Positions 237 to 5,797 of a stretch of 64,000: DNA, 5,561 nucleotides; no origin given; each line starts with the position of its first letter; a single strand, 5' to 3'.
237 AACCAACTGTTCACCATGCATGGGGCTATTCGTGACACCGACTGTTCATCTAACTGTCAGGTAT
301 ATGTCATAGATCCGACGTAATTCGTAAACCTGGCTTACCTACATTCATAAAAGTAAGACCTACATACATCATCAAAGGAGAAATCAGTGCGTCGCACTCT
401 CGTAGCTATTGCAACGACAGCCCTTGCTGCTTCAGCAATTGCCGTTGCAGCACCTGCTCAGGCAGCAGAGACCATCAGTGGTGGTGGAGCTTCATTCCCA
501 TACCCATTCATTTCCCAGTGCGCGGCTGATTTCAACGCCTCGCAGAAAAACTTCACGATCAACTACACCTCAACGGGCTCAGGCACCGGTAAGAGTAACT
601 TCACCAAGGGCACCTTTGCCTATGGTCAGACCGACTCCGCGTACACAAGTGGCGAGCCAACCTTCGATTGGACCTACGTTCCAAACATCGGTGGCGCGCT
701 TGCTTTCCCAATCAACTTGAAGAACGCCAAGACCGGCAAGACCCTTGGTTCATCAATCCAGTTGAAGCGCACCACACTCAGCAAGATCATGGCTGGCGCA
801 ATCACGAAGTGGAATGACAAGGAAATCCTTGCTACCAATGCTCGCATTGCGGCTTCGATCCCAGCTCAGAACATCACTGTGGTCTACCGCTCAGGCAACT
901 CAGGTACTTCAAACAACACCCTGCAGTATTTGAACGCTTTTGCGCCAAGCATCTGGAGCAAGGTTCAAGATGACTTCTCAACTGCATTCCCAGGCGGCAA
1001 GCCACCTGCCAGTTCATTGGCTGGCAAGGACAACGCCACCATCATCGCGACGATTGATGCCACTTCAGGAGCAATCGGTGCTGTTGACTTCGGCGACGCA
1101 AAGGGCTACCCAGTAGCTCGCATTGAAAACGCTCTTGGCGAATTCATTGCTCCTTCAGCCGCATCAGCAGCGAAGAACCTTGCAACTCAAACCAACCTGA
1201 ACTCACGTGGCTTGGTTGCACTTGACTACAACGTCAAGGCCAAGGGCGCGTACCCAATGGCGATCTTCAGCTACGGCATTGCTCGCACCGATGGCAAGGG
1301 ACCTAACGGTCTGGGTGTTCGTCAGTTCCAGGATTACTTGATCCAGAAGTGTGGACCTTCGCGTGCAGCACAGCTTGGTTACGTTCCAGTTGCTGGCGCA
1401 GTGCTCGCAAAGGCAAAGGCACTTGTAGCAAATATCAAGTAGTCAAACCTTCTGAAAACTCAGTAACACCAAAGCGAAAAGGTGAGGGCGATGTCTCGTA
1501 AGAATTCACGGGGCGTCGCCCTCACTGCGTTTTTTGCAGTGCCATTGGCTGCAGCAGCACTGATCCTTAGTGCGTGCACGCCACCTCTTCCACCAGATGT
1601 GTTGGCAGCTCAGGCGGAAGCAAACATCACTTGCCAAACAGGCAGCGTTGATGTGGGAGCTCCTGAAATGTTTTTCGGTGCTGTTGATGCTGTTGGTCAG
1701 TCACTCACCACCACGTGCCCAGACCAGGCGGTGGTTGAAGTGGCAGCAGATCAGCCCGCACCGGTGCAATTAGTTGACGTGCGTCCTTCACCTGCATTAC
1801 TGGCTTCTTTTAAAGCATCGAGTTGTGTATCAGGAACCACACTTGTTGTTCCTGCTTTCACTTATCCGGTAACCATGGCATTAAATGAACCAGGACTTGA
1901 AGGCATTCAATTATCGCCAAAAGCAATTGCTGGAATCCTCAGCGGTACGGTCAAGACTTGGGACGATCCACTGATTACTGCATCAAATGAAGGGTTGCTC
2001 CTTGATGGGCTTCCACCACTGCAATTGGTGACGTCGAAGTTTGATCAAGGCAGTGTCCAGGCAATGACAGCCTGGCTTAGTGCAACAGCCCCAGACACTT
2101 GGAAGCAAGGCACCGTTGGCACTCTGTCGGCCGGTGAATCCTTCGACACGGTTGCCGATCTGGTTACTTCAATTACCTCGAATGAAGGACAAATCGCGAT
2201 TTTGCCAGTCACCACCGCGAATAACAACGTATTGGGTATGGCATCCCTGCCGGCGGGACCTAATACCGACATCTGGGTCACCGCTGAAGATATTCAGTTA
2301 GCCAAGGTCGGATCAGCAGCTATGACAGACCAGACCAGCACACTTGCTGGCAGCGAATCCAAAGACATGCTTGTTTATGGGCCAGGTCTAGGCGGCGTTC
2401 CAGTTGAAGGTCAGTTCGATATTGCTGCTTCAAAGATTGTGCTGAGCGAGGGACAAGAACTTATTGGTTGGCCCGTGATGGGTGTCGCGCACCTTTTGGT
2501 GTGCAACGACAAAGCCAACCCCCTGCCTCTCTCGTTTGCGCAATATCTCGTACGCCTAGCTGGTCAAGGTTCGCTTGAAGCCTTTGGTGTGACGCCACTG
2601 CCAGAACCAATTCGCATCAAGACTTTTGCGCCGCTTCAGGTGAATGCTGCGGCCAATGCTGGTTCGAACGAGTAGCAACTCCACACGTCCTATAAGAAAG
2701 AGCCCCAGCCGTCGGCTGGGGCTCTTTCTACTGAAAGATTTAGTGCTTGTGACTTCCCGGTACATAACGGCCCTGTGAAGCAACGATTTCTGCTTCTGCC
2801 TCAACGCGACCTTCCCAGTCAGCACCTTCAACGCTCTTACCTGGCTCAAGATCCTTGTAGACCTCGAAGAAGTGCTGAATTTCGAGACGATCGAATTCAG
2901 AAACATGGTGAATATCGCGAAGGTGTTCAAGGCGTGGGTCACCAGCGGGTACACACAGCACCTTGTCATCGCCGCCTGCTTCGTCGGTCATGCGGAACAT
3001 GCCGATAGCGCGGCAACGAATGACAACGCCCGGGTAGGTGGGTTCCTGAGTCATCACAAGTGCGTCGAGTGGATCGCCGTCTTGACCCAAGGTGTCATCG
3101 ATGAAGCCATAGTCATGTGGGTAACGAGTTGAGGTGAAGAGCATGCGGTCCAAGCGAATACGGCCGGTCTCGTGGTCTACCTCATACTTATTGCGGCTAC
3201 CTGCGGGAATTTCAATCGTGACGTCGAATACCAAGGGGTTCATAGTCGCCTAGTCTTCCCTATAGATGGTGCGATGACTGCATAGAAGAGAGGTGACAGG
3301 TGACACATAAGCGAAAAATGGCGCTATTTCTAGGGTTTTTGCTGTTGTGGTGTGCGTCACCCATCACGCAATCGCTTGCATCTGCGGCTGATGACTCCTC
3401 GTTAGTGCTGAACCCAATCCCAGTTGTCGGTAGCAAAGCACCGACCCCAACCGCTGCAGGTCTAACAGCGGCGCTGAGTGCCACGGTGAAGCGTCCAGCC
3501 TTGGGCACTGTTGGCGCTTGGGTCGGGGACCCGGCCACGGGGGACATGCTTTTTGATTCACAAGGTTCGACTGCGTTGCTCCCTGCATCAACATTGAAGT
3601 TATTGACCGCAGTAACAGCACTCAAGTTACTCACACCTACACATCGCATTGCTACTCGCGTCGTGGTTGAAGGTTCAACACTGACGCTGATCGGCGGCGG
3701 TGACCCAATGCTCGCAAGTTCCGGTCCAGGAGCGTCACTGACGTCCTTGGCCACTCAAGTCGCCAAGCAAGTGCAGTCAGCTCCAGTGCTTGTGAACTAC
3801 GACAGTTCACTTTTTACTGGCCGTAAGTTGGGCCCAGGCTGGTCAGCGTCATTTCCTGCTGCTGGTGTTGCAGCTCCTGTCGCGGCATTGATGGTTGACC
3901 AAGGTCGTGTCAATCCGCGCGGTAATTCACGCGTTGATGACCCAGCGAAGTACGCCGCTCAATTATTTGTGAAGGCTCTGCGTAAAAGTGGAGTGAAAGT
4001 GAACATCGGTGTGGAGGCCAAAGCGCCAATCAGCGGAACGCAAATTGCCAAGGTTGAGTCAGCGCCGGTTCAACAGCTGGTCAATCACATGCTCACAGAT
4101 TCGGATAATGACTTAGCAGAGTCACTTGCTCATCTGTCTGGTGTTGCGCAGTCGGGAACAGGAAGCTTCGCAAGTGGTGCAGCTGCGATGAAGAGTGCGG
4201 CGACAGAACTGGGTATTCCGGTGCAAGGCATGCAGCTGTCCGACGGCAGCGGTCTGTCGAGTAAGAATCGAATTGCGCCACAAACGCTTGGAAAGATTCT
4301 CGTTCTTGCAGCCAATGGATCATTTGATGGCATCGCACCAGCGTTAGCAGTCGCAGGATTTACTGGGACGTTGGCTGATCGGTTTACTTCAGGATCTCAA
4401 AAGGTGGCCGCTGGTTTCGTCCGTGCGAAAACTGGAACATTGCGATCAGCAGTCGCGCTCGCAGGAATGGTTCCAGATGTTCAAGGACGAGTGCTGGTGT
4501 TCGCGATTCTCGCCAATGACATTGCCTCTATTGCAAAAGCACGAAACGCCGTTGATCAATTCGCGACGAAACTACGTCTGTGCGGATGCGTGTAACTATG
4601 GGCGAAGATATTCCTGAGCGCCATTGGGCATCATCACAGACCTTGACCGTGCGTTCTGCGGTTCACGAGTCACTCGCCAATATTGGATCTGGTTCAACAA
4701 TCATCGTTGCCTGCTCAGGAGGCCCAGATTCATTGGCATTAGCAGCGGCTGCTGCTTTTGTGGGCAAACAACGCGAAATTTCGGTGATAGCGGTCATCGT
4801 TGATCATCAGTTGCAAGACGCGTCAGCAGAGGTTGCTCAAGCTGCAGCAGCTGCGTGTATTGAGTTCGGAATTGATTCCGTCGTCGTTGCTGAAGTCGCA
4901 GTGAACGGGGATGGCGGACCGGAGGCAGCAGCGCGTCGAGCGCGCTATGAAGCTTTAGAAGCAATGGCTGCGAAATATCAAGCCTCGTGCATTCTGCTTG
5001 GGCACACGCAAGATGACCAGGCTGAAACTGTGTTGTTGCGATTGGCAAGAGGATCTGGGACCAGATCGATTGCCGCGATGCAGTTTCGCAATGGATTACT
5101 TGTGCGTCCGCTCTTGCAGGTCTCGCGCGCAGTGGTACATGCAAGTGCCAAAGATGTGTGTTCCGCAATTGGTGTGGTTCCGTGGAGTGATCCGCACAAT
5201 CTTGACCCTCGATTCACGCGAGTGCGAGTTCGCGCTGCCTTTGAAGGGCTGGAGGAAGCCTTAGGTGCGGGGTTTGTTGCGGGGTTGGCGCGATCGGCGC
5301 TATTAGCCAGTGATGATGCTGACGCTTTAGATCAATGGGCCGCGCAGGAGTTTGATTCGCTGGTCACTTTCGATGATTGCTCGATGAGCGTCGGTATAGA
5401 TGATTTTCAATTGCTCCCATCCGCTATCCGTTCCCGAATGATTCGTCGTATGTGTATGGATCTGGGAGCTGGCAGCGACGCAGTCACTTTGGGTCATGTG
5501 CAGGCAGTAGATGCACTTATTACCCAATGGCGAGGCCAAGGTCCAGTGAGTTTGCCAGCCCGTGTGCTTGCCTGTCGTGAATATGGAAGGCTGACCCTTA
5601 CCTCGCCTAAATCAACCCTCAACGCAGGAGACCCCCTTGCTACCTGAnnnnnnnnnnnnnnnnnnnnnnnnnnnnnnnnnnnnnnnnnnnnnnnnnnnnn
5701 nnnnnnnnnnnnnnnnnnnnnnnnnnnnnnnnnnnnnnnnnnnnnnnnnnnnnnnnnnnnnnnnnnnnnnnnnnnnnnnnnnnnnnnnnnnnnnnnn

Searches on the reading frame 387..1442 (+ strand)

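Call 17: search_protein_families(library=ncbifam, max_evalue=1e-10, proteins=[window:387-1442:+])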
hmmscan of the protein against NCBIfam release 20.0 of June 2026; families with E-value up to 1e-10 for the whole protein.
window:387-1442:+ (351 aa): 2 families
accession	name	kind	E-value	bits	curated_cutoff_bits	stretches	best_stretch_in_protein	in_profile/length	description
TIGR00975.1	3a0107s03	equivalog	1.4e-45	155.7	205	1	30-350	1-314/315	phosphate ABC transporter substrate-binding protein PstS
NF008171.0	PRK10918.1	equivalog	9.9e-26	90.5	339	1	1-345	4-331/346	phosphate ABC transporter substrate-binding protein PstS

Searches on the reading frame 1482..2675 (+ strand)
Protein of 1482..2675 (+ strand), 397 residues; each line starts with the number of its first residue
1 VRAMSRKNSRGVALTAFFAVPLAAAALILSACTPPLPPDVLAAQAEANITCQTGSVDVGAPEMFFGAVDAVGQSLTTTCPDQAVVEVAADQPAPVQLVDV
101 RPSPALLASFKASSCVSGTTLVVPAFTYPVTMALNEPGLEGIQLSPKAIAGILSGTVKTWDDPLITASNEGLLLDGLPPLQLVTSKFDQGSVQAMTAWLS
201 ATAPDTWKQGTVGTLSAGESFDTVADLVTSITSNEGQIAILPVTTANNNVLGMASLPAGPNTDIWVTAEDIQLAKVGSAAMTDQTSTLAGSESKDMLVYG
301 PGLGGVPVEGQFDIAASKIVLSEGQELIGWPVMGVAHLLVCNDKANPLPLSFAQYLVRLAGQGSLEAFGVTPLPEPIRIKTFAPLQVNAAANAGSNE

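Call 17: search_protein_families(library=ncbifam, max_evalue=1e-10, proteins=[window:1482-2675:+])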
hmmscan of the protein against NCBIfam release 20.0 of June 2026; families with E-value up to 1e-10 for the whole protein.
window:1482-2675:+ (397 aa): 1 family
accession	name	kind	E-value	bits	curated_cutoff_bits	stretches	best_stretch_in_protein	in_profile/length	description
TIGR00975.1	3a0107s03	equivalog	1.6e-12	47.1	205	1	97-377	48-303/315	phosphate ABC transporter substrate-binding protein PstS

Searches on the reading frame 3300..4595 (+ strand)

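Call 17: search_protein_families(library=ncbifam, max_evalue=1e-10, proteins=[window:3300-4595:+])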
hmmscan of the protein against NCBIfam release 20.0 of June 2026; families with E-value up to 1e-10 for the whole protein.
window:3300-4595:+ (431 aa): 2 families
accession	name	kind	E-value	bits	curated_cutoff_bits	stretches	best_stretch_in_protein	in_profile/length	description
TIGR00666.1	PBP4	equivalog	1.7e-58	198.3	107.8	2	212-407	201-397/397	D-alanyl-D-alanine carboxypeptidase/D-alanyl-D-alanine endopeptidase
NF008322.0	PRK11113.1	equivalog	7.4e-40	136.8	527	1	212-409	248-449/477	serine-type D-Ala-D-Ala carboxypeptidase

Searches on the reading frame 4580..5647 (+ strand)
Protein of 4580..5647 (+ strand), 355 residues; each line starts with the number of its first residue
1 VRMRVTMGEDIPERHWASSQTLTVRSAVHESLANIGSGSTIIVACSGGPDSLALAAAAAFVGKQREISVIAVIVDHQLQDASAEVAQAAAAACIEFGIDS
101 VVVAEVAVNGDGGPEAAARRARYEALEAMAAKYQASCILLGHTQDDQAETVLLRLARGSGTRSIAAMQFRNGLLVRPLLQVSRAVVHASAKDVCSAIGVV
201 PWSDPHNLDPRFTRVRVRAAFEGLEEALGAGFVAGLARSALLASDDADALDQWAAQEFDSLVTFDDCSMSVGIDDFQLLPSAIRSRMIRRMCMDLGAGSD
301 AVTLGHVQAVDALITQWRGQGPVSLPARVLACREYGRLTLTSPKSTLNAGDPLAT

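Call 17: search_protein_families(library=ncbifam, max_evalue=1e-10, proteins=[window:4580-5647:+])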
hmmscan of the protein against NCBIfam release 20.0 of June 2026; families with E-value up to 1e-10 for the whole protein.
window:4580-5647:+ (355 aa): 2 families
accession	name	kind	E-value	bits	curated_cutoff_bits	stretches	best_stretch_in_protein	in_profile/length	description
TIGR02432.1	lysidine_TilS_N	equivalog_domain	8.1e-41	140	93.6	1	41-220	2-186/189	tRNA lysidine(34) synthetase TilS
NF007942.0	PRK10660.1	equivalog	1.7e-26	93.1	606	1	33-293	12-268/439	tRNA lysidine(34) synthetase TilS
